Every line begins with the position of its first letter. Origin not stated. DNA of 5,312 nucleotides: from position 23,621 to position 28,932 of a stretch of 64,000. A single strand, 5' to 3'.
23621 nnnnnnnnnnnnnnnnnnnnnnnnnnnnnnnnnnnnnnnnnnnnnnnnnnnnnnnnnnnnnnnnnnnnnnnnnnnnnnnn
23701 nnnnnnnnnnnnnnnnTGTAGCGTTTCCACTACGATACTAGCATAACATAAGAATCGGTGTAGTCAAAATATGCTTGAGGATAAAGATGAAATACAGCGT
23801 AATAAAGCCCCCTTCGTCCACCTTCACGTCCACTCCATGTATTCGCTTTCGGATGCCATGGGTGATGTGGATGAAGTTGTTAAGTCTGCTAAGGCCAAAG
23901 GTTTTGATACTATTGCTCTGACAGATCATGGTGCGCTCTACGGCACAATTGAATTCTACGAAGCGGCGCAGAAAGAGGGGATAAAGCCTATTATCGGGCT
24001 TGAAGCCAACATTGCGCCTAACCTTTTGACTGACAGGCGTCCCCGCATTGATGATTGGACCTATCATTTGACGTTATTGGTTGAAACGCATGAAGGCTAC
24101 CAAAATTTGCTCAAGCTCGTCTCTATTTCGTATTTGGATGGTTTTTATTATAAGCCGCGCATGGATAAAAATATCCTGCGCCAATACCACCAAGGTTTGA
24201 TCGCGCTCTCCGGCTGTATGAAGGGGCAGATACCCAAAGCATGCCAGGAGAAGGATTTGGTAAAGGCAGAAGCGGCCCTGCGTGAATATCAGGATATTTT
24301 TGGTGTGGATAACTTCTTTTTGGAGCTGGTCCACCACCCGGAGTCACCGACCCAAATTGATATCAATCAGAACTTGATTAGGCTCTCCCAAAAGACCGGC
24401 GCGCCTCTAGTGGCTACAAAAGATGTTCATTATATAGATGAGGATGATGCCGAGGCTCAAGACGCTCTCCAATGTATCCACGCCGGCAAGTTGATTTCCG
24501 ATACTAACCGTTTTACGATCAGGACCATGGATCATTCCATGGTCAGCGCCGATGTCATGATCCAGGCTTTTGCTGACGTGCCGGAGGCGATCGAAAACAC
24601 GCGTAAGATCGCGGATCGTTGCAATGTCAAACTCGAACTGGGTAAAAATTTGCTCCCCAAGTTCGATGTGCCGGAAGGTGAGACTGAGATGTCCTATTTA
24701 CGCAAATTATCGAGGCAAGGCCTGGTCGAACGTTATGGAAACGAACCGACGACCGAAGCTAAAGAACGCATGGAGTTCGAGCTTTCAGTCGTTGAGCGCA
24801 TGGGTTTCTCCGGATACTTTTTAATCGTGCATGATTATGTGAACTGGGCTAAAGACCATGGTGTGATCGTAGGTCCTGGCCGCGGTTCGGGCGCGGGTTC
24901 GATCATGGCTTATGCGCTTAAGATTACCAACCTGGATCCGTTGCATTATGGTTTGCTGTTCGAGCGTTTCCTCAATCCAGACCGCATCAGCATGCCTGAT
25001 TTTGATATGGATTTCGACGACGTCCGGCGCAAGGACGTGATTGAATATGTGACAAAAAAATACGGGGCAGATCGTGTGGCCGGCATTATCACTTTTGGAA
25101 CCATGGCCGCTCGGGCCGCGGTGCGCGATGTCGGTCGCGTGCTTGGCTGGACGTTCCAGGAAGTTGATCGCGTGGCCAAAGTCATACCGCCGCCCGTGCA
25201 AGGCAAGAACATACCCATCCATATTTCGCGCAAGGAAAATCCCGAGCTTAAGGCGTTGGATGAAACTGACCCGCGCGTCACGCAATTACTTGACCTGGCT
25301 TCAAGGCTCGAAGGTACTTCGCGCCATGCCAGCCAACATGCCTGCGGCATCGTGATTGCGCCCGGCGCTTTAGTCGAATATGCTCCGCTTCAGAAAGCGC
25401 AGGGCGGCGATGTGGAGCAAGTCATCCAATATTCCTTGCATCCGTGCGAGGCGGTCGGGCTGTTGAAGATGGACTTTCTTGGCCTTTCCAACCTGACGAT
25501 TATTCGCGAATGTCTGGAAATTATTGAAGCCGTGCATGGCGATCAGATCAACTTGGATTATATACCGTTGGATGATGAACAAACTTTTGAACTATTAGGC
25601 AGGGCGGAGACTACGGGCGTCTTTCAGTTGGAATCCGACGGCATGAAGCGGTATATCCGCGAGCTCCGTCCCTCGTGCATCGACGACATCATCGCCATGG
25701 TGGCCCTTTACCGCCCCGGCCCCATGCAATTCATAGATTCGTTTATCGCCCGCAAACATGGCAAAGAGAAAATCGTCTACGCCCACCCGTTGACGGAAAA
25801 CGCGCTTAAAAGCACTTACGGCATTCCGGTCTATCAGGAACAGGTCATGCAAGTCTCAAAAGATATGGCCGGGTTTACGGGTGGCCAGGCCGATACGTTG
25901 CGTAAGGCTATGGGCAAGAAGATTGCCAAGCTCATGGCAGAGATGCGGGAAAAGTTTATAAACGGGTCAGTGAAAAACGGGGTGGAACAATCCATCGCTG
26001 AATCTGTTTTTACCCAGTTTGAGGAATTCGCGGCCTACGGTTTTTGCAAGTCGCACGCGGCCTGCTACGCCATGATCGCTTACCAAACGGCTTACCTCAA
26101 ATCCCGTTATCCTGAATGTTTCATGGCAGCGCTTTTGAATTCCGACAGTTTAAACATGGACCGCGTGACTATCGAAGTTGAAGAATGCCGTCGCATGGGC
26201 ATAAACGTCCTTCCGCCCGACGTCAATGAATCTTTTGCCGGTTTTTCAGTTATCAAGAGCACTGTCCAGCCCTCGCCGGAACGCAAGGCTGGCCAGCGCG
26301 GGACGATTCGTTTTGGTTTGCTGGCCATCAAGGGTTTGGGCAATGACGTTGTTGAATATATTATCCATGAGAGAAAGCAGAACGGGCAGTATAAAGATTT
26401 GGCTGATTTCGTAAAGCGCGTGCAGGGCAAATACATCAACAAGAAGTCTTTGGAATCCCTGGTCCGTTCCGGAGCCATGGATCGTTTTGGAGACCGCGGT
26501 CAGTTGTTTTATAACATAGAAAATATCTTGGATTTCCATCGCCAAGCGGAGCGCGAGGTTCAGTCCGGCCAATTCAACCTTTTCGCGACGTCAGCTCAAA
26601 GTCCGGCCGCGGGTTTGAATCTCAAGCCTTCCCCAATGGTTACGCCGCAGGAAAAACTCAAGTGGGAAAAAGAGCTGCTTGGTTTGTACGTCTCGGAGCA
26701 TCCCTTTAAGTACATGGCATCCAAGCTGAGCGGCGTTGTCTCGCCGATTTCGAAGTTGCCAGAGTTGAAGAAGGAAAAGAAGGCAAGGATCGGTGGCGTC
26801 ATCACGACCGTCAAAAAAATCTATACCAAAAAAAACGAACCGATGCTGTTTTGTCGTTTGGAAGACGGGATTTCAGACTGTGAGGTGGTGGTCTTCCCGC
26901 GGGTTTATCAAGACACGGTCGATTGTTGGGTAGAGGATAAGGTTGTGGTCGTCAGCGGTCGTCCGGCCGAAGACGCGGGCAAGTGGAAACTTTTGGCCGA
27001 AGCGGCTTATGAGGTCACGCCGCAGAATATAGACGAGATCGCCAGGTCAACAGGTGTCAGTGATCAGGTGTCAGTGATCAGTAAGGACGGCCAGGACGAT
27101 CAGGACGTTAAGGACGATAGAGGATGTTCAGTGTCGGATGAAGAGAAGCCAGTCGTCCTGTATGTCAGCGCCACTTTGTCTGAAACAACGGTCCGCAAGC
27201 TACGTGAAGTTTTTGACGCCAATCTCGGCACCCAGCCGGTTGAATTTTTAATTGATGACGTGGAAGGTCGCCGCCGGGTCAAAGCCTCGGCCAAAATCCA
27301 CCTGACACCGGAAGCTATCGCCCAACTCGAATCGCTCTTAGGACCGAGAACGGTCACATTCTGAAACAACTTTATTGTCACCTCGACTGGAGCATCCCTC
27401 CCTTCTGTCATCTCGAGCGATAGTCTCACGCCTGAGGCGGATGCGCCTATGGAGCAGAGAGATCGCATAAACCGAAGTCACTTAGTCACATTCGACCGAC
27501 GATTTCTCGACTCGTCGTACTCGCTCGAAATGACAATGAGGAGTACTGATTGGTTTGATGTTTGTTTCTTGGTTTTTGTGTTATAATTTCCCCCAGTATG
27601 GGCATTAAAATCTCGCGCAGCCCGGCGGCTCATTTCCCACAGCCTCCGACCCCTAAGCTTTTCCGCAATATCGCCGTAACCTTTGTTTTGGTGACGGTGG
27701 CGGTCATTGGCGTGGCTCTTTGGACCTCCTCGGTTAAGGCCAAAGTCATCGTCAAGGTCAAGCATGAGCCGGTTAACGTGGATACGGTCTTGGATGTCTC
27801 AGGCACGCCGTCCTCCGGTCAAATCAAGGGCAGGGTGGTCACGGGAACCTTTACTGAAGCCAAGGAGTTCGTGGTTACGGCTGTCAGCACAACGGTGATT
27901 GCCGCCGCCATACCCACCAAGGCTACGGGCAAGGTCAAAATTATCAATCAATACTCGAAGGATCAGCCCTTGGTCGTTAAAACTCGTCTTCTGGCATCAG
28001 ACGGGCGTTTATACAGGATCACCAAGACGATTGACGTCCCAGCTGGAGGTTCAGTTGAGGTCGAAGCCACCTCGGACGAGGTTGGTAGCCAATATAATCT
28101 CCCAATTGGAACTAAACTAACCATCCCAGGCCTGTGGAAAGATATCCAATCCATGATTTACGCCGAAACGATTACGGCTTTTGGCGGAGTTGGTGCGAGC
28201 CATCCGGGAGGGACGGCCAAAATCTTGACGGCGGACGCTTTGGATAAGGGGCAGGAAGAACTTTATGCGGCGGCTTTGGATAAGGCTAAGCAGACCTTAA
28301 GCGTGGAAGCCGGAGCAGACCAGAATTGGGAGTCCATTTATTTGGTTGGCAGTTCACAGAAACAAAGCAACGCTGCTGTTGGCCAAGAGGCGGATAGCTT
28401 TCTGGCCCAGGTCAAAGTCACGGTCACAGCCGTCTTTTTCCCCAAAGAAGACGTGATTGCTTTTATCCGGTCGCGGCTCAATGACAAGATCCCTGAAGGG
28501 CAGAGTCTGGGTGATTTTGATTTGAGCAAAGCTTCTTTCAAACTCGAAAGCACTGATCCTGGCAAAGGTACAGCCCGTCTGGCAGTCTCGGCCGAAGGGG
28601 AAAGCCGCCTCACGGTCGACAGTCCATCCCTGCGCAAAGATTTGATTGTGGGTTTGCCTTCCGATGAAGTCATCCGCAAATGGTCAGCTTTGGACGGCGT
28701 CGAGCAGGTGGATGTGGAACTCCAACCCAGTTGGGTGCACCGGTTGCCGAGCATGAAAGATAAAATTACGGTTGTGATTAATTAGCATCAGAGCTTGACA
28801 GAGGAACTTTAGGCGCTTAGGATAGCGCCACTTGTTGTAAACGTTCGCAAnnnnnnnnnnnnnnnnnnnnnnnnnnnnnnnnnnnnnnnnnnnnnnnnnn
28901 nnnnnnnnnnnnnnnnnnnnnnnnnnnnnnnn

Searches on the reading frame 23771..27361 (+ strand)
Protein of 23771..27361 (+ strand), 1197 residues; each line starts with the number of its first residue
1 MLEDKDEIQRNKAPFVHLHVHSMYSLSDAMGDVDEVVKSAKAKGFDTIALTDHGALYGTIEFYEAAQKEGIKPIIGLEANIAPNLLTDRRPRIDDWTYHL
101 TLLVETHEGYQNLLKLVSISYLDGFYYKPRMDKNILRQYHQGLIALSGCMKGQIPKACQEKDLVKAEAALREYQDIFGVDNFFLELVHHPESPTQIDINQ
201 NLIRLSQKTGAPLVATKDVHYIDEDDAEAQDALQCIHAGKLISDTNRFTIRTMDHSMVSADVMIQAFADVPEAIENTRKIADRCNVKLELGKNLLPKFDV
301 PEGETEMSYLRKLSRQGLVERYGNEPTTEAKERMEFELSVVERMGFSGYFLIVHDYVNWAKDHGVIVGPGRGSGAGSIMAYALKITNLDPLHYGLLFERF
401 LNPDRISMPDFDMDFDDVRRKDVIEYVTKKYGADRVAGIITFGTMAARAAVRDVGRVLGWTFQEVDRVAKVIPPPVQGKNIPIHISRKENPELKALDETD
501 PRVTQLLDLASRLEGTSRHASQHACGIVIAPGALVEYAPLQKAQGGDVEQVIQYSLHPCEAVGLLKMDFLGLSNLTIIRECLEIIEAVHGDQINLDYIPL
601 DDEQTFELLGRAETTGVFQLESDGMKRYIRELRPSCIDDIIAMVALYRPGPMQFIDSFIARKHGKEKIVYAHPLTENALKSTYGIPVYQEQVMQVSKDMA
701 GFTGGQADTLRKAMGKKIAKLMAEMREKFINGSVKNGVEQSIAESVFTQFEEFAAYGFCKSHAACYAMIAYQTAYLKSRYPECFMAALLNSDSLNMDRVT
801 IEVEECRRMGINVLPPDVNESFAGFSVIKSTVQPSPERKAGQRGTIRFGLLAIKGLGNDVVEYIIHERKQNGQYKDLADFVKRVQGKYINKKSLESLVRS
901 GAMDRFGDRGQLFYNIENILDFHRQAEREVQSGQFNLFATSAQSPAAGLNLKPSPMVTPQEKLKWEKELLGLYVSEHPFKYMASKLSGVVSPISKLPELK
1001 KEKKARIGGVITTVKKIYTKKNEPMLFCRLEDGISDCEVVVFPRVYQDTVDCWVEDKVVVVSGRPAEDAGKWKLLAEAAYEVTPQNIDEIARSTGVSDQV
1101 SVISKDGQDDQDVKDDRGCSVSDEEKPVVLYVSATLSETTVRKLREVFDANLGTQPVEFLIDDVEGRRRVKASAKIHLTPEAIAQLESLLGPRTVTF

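Call 48: search_protein_families(library=pfam, proteins=[window:23771-27361:+])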
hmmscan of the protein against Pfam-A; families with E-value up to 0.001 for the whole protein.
window:23771-27361:+ (1197 aa): 5 families
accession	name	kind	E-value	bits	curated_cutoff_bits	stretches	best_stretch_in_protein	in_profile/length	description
PF07733.18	DNA_pol3_alpha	-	4.4e-99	331.8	23.9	1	308-571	1-260/260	Bacterial DNA polymerase III alpha NTPase domain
PF17657.6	DNA_pol3_finger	-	1.2e-64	217.1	22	1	574-737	1-166/166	Bacterial DNA polymerase III alpha subunit finger domain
PF02811.25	PHP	-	2.4e-54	184.5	26.4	1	17-188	1-163/164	PHP domain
PF14579.12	HHH_6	-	2.1e-27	95.6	25.6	1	810-911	1-89/90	Helix-hairpin-helix motif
PF01336.31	tRNA_anti-codon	-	4.7e-07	30.1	27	1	1006-1077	2-70/75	OB-fold nucleic acid binding domain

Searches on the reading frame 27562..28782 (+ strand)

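Call 48: search_protein_families(library=pfam, proteins=[window:27562-28782:+])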
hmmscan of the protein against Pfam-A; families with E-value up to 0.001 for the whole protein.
window:27562-28782:+ (407 aa): 1 family
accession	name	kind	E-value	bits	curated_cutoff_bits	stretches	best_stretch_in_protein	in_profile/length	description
PF04865.19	Baseplate_J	-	8e-07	29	21.1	1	118-210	20-110/255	Baseplate J-like protein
